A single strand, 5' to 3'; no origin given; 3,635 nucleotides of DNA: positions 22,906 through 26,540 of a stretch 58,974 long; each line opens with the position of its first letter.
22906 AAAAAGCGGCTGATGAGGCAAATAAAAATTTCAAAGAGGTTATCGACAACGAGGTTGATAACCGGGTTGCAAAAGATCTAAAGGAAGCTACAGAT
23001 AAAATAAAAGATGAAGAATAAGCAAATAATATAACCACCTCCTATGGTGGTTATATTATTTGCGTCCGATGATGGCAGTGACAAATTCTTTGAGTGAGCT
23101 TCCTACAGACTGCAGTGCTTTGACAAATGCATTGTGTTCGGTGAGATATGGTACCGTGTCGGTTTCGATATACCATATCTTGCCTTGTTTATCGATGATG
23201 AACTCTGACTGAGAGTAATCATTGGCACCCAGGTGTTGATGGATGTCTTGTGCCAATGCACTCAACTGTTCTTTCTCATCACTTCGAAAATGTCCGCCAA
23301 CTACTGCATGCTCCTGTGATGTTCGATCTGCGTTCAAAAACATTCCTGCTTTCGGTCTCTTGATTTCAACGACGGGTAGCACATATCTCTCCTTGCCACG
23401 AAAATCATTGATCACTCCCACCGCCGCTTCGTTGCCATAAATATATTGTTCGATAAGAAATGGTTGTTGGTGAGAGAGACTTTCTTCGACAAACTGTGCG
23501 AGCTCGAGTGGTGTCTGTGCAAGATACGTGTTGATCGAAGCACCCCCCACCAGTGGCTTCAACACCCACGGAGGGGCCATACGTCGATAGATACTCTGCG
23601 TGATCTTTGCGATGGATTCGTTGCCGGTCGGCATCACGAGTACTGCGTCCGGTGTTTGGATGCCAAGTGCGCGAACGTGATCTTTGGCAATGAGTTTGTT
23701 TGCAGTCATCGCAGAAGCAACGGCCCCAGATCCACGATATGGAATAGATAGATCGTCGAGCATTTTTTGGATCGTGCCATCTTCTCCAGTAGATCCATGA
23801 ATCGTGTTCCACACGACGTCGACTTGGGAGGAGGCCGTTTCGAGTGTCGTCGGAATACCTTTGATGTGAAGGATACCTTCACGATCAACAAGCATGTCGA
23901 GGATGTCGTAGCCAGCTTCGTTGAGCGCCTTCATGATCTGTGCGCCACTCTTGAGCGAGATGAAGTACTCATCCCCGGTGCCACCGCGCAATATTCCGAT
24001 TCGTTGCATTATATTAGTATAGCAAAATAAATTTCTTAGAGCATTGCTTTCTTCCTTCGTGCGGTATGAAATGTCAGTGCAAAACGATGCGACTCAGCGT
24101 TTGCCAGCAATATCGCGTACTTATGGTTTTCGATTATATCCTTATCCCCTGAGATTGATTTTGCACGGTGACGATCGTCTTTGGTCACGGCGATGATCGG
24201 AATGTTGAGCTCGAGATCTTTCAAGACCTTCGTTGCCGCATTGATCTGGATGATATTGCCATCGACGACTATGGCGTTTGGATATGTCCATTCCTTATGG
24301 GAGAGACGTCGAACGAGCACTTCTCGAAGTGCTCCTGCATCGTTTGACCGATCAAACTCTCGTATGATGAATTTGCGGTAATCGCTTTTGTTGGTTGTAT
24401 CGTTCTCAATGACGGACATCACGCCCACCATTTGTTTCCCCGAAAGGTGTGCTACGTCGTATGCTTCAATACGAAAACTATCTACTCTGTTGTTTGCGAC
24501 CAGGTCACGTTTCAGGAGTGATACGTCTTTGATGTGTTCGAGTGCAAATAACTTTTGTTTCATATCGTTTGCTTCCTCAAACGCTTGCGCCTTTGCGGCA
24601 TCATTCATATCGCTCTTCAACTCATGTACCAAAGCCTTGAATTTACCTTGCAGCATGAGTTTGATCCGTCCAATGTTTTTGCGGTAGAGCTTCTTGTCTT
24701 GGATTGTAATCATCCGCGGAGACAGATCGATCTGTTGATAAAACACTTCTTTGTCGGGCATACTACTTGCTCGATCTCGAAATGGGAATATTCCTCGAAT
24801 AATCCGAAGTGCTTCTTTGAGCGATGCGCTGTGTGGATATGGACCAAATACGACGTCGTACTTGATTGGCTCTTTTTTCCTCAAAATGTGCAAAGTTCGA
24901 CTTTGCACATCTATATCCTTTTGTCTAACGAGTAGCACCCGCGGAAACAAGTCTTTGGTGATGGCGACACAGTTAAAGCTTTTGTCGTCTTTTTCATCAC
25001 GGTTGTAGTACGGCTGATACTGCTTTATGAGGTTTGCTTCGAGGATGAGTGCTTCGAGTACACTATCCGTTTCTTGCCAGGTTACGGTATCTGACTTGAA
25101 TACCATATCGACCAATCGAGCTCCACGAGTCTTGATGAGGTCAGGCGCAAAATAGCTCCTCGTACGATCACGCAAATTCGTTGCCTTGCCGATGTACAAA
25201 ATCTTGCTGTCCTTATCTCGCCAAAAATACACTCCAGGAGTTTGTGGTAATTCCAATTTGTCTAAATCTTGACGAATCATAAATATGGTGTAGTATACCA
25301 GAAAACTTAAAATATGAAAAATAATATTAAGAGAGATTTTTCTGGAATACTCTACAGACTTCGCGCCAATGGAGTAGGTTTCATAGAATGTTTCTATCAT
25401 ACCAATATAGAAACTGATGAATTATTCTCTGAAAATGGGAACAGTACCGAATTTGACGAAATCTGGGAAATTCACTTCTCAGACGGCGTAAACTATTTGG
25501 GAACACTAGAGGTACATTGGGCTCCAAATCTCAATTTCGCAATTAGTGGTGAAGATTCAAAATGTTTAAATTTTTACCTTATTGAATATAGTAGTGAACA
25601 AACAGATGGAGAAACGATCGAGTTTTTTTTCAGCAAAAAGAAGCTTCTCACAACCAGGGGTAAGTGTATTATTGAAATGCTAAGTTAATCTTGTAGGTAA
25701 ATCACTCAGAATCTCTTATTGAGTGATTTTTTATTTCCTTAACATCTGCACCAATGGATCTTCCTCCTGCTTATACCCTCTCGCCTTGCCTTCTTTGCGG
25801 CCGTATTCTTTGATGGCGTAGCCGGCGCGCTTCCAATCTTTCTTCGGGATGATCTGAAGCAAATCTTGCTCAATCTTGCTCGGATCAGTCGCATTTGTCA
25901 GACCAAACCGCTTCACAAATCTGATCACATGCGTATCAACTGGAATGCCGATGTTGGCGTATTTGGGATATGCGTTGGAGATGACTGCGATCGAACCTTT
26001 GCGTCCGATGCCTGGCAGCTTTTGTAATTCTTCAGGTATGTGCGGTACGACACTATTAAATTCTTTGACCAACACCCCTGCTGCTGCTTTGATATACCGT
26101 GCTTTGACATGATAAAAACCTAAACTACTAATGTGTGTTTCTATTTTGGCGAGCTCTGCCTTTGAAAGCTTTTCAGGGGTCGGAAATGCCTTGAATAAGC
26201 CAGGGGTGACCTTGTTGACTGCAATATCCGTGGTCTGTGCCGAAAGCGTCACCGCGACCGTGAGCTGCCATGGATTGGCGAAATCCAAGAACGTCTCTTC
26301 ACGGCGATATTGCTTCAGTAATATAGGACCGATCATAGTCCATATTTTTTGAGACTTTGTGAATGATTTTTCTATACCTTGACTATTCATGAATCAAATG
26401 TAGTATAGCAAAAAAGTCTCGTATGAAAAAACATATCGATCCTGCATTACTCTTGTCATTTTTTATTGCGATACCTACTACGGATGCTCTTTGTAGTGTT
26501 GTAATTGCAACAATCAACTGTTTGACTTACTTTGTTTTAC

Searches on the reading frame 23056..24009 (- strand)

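Call 42: search_protein_families(library=pfam, proteins=[window:23056-24009:-], max_evalue=0.0001)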
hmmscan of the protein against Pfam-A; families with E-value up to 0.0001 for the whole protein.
window:23056-24009:- (317 aa): 3 families
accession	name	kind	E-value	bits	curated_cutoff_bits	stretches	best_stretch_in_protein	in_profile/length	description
PF07478.18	Dala_Dala_lig_C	-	2.4e-21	76.6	24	1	113-314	3-203/204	D-ala D-ala ligase C-terminus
PF01820.27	Dala_Dala_lig_N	-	7.3e-20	72.1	34.6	2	57-94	84-121/121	D-ala D-ala ligase N-terminus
PF13535.11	ATP-grasp_4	-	2.6e-07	30.9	27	1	147-284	4-149/160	ATP-grasp domain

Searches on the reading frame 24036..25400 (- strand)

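Call 42: search_protein_families(library=pfam, proteins=[window:24036-25400:-], max_evalue=0.0001)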
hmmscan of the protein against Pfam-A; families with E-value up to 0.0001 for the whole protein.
window:24036-25400:- (454 aa): 2 families
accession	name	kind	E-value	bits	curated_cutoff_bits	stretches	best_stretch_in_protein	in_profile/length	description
PF08459.17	UvrC_RNaseH_dom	-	4.4e-30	105.1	22.3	1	310-433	12-138/159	UvrC RNAse H endonuclease domain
PF01541.30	GIY-YIG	-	5.3e-11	43.1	22.6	1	56-133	3-78/78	GIY-YIG catalytic domain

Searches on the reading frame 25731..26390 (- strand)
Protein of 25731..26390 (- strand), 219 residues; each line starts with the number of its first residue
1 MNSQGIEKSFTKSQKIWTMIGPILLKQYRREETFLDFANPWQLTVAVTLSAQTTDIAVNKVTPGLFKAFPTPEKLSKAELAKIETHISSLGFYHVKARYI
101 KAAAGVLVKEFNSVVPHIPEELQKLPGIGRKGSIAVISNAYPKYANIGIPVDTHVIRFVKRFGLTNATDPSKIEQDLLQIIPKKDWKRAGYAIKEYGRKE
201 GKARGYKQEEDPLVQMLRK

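Call 81: search_protein_families(library=pfam, proteins=[window:25731-26390:-], max_evalue=0.001)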
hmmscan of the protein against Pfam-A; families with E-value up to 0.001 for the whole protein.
window:25731-26390:- (219 aa): 1 family
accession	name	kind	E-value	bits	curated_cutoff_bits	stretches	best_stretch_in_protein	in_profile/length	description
PF00730.31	HhH-GPD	-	1e-25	90.6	26.2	1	45-183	1-108/108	HhH-GPD superfamily base excision DNA repair protein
